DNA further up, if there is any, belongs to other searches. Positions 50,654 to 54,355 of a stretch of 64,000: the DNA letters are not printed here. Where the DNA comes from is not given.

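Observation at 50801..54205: Giant secreted CBM-CBM-DUF4838-like protein embedded in a Wzy-type polysaccharide operon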

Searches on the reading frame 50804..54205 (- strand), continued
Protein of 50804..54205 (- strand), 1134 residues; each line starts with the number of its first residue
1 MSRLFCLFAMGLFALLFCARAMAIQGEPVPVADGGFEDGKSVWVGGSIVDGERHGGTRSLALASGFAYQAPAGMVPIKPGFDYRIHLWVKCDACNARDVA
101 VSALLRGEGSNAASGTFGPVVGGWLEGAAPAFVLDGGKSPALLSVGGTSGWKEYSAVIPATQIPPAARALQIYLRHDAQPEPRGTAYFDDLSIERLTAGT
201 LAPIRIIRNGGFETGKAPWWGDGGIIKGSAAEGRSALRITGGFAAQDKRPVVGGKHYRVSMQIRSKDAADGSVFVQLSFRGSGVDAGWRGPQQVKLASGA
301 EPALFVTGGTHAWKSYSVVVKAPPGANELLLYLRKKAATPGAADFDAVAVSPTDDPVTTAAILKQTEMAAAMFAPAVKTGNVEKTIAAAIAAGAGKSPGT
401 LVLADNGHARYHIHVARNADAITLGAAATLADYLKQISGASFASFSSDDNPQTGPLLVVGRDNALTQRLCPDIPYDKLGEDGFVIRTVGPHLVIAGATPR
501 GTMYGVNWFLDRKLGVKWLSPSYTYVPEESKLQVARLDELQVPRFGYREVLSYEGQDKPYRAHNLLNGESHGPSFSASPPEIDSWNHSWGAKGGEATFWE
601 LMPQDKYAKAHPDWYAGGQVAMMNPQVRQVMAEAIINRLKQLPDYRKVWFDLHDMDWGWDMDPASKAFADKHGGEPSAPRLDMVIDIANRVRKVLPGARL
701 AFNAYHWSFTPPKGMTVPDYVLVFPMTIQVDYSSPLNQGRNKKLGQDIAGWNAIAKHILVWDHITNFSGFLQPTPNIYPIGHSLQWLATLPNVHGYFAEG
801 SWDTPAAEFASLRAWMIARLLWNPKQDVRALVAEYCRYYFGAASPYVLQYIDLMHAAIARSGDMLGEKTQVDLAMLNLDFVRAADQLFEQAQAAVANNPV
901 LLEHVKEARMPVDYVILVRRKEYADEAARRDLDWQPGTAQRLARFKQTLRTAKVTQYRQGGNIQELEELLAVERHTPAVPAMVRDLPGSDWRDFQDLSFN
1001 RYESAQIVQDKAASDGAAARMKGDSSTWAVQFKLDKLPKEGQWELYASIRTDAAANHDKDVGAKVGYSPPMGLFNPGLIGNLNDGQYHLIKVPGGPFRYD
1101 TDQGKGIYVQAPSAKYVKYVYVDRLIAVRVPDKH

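Call 37: find_related_loci(query=A1, collection=genome_contigs, flank=10000)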
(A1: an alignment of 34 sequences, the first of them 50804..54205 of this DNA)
Query A1 (1134 aa) in genome_contigs; peptide patterns used: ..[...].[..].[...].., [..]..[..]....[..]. (x = any residue, [..] = any of these).
157 stretches matched a pattern; 110 encode a relative of the query (tblastn E <= 1e-3); the best 80 are kept; 79 distinct loci.
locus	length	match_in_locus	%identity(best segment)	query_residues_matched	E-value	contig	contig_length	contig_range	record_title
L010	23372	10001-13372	87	11-1134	0e+0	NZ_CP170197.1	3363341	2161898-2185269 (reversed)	Sulfuriferula sp. GW1 chromosome, complete genome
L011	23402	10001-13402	87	1-1134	0e+0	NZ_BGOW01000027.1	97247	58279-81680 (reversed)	Sulfuriferula multivorans strain TTN NODE_27, whole genome shotgun sequence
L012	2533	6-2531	90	31-899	0e+0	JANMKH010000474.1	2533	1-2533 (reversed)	MAG: Sulfuriferula sp. isolate OTE_64_metabat_214 OTE_64_k141_1954701, whole genome shotgun sequence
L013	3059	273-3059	80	1-928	0e+0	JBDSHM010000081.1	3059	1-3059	MAG: Sulfuriferula sp. isolate cluster1_bin.276 k127_10791695, whole genome shotgun sequence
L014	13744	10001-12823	68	12-1129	0e+0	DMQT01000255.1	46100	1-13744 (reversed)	MAG TPA_asm: Betaproteobacteria bacterium isolate UBA11351 contig_390, whole genome shotgun sequence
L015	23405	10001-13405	80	1-1134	0e+0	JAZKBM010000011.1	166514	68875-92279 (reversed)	MAG: Pseudomonadota bacterium isolate ADI_H3L2_1_122_18_3-bin081 ADIH3L21_B081_0_000000000011, whole genome shotgun sequ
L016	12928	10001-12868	69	6-1132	0e+0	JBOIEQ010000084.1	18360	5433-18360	MAG: Burkholderiales bacterium isolate SE1500_metabat2.bin.10 NODE_568_length_18360_cov_1.503812, whole genome shotgun s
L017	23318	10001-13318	50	8-1132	0e+0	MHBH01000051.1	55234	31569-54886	MAG: Lentisphaerae bacterium GWF2_49_21 gwf2_scaffold_2889, whole genome shotgun sequence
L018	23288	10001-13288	50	4-1132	0e+0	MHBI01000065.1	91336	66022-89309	MAG: Lentisphaerae bacterium GWF2_50_93 gwf2_scaffold_355, whole genome shotgun sequence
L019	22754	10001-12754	58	206-1129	0e+0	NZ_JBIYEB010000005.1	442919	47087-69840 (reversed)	Caballeronia udeis strain GAS109 Ga0573059_05, whole genome shotgun sequence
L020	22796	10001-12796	57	191-1129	0e+0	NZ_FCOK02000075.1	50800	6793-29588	Caballeronia udeis isolate LMG 27134, whole genome shotgun sequence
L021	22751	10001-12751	58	206-1129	0e+0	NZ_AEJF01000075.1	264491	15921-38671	Caballeronia mineralivorans PML1(12) contig00077, whole genome shotgun sequence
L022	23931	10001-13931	50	31-1129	0e+0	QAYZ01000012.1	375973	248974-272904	Spartobacteria bacterium LR76 LR76_contig_10_coverage:, whole genome shotgun sequence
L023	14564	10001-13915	50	1-1132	0e+0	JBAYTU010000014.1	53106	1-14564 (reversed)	MAG: Terrimicrobiaceae bacterium isolate SO_2016_LW3_16 scaffold00913_LW162_2016, whole genome shotgun sequence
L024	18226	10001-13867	50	12-1129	0e+0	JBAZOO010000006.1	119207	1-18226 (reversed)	MAG: Lentisphaeria bacterium isolate SO_2017_LW4_98 scaffold_489_c1_LW137-91_2017, whole genome shotgun sequence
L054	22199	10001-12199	52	391-1129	0e+0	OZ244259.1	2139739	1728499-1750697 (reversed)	Burkholderia multivorans isolate ABIP2226 genome assembly, chromosome: 2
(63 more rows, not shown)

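Call 43: search_protein_families(library=pfam, proteins=[L054:749-1960:+, L054:1960-4227:+, L054:4157-5740:+, L054:5756-7084:+, L054:9680-12250:+, L054:11938-13485:+, L054:13516-14826:+, L054:15010-16065:+, L054:17065-18573:-, L054:19185-20867:-], max_evalue=0.001)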
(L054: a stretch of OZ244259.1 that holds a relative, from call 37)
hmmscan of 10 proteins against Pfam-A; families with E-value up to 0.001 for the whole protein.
L054:749-1960:+ (404 aa): 3 families
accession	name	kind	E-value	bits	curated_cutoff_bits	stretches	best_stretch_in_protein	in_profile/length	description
PF22461.2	SLBB_2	-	7.6e-37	125.7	27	2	206-284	1-79/79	SLBB domain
PF02563.21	Poly_export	-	8.4e-24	84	28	1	108-200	2-76/77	Polysaccharide biosynthesis/export protein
PF10531.15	SLBB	-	4.2e-17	62.2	27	2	208-253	2-46/55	SLBB domain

L054:1960-4227:+ (756 aa): 8 families
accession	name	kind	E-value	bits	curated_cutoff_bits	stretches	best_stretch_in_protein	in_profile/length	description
PF23607.1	WZC_N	-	5.1e-30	104.5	27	1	124-246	1-109/110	Tyrosine-protein kinase Wzc, N-terminal domain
PF13807.11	GNVR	-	6.2e-29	100.2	27.7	1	409-490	1-82/82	G-rich domain on putative tyrosine kinase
PF01656.29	CbiA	-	1.7e-11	44.6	25.4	1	568-738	1-86/125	CobQ/CobB/MinD/ParA nucleotide binding domain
PF02706.20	Wzz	-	7.4e-11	42.7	25.5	1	33-119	6-90/91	Chain length determinant protein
PF13614.12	AAA_31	-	1.8e-09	38.2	27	1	567-689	3-134/177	AAA domain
PF09140.17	MipZ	-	6.6e-07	29.3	20.7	1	567-680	2-107/262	ATPase MipZ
PF10609.15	ParA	-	6.7e-07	29.4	27.1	1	565-615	3-53/246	NUBPL iron-transfer P-loop NTPase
PF13500.12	AAA_26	-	0.00093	19.5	27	0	688-738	120-170/198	AAA domain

L054:4157-5740:+ (528 aa): 2 families
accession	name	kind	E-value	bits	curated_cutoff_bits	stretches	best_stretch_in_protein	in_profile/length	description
PF13440.11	Polysacc_synt_3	-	9.1e-58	196.2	23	1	75-366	1-292/293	Polysaccharide biosynthesis protein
PF01943.22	Polysacc_synt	-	2.9e-17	63.4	28.2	1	56-316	6-272/274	Polysaccharide biosynthesis protein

L054:5756-7084:+ (443 aa): 0 families

L054:9680-12250:+ (857 aa): 2 families
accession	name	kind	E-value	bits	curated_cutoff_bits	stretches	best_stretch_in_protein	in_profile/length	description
PF16126.11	DUF4838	-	4.3e-45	154.7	26.6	1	231-565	1-325/325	Domain of unknown function (DUF4838)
PF03648.19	Glyco_hydro_67N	-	4.4e-06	27.4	24.3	1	125-221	20-119/120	Glycosyl hydrolase family 67 N-terminus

L054:11938-13485:+ (516 aa): 3 families
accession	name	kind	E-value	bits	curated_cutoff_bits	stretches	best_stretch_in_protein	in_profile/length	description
PF13692.12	Glyco_trans_1_4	-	9.4e-22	78.2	27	1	340-471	5-142/142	Glycosyl transferases group 1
PF13524.12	Glyco_trans_1_2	-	7.7e-07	29.6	25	1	363-496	8-139/144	Glycosyl transferase-like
PF00534.26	Glycos_transf_1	-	0.00023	21.2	26.4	1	384-477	72-164/172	Glycosyl transferases group 1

L054:13516-14826:+ (437 aa): 1 family
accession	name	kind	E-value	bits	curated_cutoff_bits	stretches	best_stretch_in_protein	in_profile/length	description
PF04230.19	PS_pyruv_trans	-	5.1e-25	89.4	25.3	1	64-365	3-279/280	Polysaccharide pyruvyl transferase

L054:15010-16065:+ (352 aa): 2 families
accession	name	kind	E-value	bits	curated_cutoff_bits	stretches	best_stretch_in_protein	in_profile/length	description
PF00881.29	Nitroreductase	-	8.4e-21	75.3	23.5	2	187-238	3-54/167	Nitroreductase family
PF14512.11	TM1586_NiRdase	-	1.4e-12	48.2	27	2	268-350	75-150/215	Putative TM nitroreductase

L054:17065-18573:- (503 aa): 0 families

L054:19185-20867:- (561 aa): 0 families

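Call 44: search_solved_structures(query=A1, max_evalue=10, show_alignments=5)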
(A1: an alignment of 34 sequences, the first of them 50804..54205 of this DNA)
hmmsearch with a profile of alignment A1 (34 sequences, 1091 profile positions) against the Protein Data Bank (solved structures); distinct sequences matched with E-value up to 10: 26.
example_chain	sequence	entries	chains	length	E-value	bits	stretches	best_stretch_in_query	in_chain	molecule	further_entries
7pug_A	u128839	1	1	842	1e-06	30.2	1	355-512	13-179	xylan alpha-1,2-glucuronidase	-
7pxq_A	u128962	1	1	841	1.1e-06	30.2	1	355-512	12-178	xylan alpha-1,2-glucuronidase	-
2zex_A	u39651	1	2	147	0.0005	21.4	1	9-148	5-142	S-layer associated multidomain endoglucanase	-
2zew_A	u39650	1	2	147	0.00052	21.3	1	9-148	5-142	S-layer associated multidomain endoglucanase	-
2zey_A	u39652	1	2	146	0.00057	21.2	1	10-148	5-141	S-layer associated multidomain endoglucanase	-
3oea_A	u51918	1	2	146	0.00068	20.9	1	9-122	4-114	S-layer associated multidomain endoglucanase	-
3oeb_A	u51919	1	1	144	0.00088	20.5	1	10-122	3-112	S-layer associated multidomain endoglucanase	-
1k9d_A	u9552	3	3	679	0.0077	17.4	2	373-468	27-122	alpha-D-glucuronidase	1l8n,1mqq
1k9e_A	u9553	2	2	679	0.018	16.2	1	773-806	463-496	alpha-D-glucuronidase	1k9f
1mqr_A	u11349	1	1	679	0.018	16.2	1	773-806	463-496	ALPHA-D-GLUCURONIDASE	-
1mqp_A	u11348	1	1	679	0.018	16.2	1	773-806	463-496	alpha-D-glucuronidase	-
4q8k_A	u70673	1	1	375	0.02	16.1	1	163-219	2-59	Alginase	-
4zxl_A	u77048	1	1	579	0.023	15.8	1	392-467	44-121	O-GlcNAcase NagJ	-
2ydq_A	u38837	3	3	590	0.025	15.7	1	392-467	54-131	O-GLCNACASE NAGJ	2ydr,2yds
5oxd_A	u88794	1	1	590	0.025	15.7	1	392-467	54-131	O-GlcNAcase NagJ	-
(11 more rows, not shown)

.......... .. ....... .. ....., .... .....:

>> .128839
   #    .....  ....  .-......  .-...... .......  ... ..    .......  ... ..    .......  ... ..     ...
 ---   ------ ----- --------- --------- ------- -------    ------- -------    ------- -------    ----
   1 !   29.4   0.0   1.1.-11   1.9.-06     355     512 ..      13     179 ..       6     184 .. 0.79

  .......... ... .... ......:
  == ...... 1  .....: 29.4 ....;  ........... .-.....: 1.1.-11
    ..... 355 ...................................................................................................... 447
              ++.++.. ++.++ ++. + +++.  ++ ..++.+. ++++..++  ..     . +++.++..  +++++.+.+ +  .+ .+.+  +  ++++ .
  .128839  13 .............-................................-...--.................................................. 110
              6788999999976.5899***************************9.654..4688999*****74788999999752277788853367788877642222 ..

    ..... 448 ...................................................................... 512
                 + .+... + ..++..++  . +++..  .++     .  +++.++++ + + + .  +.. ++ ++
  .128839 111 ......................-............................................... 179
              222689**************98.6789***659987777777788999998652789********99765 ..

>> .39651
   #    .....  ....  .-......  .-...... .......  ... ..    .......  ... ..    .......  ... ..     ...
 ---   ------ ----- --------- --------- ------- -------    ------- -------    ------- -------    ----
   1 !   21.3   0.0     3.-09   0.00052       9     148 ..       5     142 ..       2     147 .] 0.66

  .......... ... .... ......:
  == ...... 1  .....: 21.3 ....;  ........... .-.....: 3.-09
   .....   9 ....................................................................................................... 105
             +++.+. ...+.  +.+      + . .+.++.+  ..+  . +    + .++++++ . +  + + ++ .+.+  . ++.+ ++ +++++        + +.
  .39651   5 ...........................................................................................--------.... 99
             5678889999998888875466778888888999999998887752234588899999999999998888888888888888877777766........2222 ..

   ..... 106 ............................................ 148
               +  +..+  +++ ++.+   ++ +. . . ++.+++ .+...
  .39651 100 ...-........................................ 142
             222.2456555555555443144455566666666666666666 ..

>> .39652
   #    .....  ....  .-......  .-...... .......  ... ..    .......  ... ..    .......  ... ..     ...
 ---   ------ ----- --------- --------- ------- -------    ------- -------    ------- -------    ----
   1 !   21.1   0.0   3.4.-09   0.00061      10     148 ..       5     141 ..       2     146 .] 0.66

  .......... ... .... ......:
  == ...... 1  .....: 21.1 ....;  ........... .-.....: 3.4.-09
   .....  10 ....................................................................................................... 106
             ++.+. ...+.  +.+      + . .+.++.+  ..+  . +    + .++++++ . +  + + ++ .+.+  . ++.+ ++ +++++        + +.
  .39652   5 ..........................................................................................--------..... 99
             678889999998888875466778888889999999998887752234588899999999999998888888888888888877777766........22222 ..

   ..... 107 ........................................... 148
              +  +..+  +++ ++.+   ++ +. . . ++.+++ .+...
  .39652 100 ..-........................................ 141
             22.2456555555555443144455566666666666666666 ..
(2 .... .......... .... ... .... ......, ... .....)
